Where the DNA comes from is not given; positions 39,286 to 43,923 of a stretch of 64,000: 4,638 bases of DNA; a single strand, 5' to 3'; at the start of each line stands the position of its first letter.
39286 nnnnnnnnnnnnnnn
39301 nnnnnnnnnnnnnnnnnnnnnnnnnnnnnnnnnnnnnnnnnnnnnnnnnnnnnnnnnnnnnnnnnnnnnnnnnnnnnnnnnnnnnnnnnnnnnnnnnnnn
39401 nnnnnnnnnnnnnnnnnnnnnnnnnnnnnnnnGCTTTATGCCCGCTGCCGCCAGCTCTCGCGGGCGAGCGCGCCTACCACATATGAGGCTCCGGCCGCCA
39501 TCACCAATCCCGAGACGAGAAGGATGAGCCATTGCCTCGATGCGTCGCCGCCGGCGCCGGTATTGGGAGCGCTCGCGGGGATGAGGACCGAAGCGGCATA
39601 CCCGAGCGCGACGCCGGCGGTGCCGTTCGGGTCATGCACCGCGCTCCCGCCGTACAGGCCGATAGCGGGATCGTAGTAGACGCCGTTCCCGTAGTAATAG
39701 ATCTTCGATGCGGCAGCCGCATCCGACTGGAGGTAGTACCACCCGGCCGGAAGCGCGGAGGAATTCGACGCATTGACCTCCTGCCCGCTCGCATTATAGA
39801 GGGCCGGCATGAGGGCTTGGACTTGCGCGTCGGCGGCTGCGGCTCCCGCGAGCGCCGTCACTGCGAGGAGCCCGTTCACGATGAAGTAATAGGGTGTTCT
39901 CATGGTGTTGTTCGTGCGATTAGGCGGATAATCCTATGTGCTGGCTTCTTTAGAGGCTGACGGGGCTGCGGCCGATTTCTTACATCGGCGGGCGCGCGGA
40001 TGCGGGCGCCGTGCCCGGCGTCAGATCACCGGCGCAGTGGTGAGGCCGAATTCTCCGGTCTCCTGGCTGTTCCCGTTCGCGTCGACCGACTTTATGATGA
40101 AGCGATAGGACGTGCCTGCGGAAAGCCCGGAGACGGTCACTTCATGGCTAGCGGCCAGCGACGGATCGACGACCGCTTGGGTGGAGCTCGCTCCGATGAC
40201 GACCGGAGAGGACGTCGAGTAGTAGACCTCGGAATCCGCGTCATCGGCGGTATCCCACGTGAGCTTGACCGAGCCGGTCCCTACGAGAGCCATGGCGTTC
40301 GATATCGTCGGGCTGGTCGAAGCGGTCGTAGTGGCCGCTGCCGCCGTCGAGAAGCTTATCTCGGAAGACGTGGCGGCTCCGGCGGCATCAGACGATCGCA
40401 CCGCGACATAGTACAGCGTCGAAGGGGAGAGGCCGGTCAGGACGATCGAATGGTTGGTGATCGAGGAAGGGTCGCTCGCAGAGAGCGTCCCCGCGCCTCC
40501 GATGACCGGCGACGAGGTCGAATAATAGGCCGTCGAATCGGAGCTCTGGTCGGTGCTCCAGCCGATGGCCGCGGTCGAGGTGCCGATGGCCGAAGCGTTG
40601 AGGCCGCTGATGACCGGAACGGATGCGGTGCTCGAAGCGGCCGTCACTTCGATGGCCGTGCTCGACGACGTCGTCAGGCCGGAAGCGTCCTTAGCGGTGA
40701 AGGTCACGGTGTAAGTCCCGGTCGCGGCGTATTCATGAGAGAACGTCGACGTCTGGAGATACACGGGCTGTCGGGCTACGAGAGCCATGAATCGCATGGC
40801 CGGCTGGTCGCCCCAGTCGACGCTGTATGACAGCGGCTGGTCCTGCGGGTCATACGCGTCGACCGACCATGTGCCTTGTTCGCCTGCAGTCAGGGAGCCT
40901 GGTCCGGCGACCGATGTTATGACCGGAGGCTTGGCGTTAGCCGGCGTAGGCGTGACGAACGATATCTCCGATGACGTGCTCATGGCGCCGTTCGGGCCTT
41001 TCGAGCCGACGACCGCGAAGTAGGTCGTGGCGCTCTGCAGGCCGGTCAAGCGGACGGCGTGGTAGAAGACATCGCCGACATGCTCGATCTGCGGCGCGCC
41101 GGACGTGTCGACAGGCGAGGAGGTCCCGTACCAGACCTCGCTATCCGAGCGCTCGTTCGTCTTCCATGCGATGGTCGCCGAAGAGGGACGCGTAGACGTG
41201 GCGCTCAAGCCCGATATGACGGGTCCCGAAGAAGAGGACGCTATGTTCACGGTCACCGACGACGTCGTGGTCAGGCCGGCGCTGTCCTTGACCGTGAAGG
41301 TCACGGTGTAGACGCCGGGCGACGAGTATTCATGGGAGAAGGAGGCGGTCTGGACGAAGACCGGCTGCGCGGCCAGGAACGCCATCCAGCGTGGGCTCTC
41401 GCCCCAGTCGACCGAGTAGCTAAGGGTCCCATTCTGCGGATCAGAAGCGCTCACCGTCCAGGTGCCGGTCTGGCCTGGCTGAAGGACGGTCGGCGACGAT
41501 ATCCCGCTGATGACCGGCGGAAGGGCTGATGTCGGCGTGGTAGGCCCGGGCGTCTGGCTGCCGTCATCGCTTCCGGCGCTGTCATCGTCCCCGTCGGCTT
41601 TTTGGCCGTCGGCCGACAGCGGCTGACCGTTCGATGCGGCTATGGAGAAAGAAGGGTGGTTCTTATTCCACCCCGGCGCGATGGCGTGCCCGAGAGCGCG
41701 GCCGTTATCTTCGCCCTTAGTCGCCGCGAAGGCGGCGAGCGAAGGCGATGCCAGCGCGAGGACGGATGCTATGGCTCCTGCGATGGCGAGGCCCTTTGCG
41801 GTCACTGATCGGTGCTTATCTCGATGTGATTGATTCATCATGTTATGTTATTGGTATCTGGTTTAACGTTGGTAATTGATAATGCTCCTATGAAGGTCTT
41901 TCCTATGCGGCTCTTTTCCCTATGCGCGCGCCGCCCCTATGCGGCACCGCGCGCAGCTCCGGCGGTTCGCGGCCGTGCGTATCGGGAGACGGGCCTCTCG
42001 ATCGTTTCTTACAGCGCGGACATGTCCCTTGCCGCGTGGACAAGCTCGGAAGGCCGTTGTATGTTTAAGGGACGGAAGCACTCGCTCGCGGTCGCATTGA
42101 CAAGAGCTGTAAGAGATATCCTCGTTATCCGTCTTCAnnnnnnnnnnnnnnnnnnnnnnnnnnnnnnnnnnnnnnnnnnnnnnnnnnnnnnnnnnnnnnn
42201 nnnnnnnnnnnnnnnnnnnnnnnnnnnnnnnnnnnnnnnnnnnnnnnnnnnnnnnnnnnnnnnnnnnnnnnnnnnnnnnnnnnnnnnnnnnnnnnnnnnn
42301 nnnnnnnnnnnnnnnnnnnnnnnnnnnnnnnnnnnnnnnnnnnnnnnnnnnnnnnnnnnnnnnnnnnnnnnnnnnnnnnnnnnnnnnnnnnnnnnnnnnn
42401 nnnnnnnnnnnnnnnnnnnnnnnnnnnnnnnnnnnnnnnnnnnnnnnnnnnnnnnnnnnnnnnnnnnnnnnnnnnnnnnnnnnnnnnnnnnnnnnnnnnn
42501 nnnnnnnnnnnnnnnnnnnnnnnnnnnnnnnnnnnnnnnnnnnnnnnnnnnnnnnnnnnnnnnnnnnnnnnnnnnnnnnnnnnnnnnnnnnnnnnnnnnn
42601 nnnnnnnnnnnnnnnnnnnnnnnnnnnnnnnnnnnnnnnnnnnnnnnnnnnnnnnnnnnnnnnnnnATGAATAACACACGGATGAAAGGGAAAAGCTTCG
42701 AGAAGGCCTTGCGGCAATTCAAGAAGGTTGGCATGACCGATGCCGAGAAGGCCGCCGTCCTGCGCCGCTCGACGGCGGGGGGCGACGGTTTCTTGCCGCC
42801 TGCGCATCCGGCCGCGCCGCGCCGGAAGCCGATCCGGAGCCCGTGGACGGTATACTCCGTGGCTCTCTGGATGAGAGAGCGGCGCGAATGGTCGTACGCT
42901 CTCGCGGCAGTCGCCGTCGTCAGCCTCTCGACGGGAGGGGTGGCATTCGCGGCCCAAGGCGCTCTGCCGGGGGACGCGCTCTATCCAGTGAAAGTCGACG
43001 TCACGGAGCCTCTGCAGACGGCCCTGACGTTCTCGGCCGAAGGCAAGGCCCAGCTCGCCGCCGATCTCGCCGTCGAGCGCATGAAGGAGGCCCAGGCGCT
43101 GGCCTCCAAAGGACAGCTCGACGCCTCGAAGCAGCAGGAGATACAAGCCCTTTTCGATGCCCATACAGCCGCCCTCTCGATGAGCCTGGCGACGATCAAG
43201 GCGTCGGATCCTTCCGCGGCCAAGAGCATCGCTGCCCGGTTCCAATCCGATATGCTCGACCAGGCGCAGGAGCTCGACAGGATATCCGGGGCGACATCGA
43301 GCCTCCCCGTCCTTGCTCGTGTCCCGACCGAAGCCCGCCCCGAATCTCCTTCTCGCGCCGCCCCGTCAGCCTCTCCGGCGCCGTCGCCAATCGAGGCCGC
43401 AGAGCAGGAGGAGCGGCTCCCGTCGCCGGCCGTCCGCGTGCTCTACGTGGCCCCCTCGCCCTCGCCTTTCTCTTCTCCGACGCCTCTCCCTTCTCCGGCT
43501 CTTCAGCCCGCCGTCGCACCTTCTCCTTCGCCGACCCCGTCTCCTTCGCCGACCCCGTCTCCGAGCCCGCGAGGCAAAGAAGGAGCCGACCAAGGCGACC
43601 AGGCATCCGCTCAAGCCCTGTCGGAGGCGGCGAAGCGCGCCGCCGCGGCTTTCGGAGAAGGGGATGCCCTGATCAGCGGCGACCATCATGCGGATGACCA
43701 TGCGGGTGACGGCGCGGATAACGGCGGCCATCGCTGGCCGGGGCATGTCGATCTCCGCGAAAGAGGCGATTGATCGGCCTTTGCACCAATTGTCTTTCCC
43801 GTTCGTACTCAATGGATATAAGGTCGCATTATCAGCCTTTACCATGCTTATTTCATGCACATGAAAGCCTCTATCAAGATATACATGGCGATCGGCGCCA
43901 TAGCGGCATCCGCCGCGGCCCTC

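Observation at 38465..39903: Sortase cassette with a small secreted protein carrying a non-canonical sorting-signal-like C-terminus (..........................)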

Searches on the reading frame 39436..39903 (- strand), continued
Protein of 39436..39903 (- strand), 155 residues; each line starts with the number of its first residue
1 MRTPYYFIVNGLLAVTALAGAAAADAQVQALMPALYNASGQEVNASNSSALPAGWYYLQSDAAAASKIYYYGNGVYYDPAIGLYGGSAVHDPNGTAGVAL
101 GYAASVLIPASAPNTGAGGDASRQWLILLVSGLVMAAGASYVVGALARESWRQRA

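Call 61: find_encoding_contigs(protein=P0256, flank=3000, max_places=1)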
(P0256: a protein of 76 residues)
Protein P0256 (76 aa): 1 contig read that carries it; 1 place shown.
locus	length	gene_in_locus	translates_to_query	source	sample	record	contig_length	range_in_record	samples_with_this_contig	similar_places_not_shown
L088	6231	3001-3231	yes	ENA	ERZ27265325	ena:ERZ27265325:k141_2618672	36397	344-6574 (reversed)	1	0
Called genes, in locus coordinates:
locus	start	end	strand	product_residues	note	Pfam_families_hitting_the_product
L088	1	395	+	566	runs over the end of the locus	PF01522:Polysacc_deac_1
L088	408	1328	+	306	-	-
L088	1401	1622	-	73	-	-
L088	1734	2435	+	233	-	PF13462:Thioredoxin_4, PF01323:DSBA (faint), PF13743:Thioredoxin_5 (faint)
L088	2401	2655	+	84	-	-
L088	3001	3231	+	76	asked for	-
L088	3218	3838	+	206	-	PF04203:Sortase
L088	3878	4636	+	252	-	PF01209:Ubie_methyltran, PF13489:Methyltransf_23, PF05175:MTS (faint), PF08241:Methyltransf_11, PF08242:Methyltransf_12, PF13649:Methyltransf_25, PF13847:Methyltransf_31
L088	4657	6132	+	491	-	PF01522:Polysacc_deac_1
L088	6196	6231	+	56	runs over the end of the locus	-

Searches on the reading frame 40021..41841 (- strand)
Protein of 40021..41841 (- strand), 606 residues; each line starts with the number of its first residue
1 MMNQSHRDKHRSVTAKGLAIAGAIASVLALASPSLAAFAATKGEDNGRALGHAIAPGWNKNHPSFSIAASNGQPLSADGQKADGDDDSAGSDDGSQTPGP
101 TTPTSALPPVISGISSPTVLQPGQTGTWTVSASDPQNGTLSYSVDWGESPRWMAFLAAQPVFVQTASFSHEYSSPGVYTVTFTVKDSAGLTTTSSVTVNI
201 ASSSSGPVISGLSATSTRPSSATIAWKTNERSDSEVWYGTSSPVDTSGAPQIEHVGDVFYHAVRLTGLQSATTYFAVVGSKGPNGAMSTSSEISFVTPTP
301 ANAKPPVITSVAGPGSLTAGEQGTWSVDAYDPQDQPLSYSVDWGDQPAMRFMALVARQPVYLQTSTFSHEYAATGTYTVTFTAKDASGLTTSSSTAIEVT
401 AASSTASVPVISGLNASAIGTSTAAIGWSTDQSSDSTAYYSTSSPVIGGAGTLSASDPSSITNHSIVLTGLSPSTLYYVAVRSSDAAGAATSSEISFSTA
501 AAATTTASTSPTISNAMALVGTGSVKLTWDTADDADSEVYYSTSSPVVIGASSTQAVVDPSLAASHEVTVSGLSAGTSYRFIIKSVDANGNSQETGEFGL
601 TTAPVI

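Call 3: search_protein_families(library=pfam, proteins=[window:40021-41841:-], max_evalue=0.1)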
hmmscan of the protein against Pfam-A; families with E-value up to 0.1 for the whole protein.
window:40021-41841:- (606 aa): 23 families
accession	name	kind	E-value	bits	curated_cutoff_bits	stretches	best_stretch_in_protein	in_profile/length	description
PF16656.11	Pur_ac_phosph_N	-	1.9e-23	83.3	30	3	212-297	6-93/93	Purple acid Phosphatase, N-terminal domain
PF18911.6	PKD_4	-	2e-19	69.9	27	2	108-199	3-84/85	PKD domain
PF00801.26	PKD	-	9.8e-12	45.2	23.5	2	116-196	7-77/80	PKD domain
PF00041.27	fn3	-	1.4e-09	38.5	25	2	520-595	11-78/84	Fibronectin type III domain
PF16403.11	Bact_surface_Ig-like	-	9e-08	32.5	27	2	171-199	42-70/71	Bacterial surface protein, Ig-like domain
PF25059.1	FN3_DSCAM-DSCAML_C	-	2.6e-06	28.1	39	1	461-504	42-84/89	DSCAM/DSCAML C-terminal Fn3-like domain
PF05345.18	He_PIG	-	1e-05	26.3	24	1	108-200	1-95/96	Putative Ig domain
PF17425.8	Arylsulfotran_N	-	3.1e-05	24.4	24.2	0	415-498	5-86/88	Arylsulfotransferase Ig-like domain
PF17963.7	Big_9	-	0.00011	23.4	23.6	1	108-199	3-89/89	Bacterial Ig domain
PF18981.6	InlK_D3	-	0.00019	21.9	25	0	372-393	47-68/75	Internalin K domain (D3/D4)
PF15418.12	DUF4625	-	0.00055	20.7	27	0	372-399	103-130/131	Domain of unknown function (DUF4625)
PF16655.11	PhoD_N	-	0.0013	19.7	30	0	533-598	26-88/90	PhoD-like phosphatase, N-terminal domain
PF22352.2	K319L-like_PKD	-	0.0016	18.9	27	1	118-200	6-84/84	K319L-like, PKD domain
PF13750.12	Big_3_3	-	0.0036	17.4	27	0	166-211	5-50/157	Bacterial Ig-like domain (group 3)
PF19077.6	Big_13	-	0.0066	17.4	27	0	172-200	71-100/102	Bacterial Ig-like domain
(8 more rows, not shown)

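Call 4: search_protein_families(library=ncbifam, proteins=[window:40021-41841:-], max_evalue=0.1)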
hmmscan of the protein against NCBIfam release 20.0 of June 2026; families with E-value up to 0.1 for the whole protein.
window:40021-41841:- (606 aa): 4 families
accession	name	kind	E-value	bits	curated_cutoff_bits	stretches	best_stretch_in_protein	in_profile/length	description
NF058578.1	CPR_pilus_PamR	equivalog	3.3e-09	36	300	2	288-390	131-229/297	pilus system RbmA-like protein PamR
NF033932.1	LapB_rpt_80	domain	1.7e-06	28.2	45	2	176-210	1-35/83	LapB repeat-containing protein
TIGR03769.1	P_ac_wall_RPT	domain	0.00079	19.9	30.9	0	172-199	9-38/41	TIGR03769 domain-containing protein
NF012211.1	tand_rpt_95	domain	0.0032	17.4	90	1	165-210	49-94/98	tandem-95 repeat protein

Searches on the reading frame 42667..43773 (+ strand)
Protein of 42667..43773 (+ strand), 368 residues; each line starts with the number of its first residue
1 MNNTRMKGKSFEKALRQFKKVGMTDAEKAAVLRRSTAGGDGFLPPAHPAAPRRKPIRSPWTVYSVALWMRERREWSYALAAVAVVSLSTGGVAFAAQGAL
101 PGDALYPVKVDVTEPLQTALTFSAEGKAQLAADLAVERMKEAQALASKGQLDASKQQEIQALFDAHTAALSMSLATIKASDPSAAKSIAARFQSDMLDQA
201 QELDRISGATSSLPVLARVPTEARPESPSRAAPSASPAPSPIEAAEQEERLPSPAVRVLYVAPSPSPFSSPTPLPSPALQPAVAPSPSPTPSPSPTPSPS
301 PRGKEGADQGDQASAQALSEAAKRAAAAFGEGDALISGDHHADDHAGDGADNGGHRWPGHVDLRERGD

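Call 48: search_protein_families(library=pfam, proteins=[window:42667-43773:+], max_evalue=0.001)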
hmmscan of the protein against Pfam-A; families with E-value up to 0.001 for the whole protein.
window:42667-43773:+ (368 aa): 1 family
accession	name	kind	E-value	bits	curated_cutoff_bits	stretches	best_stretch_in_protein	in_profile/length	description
PF18915.5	DUF5667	-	3.3e-13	50.3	27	1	98-176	1-76/99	Domain of unknown function (DUF5667)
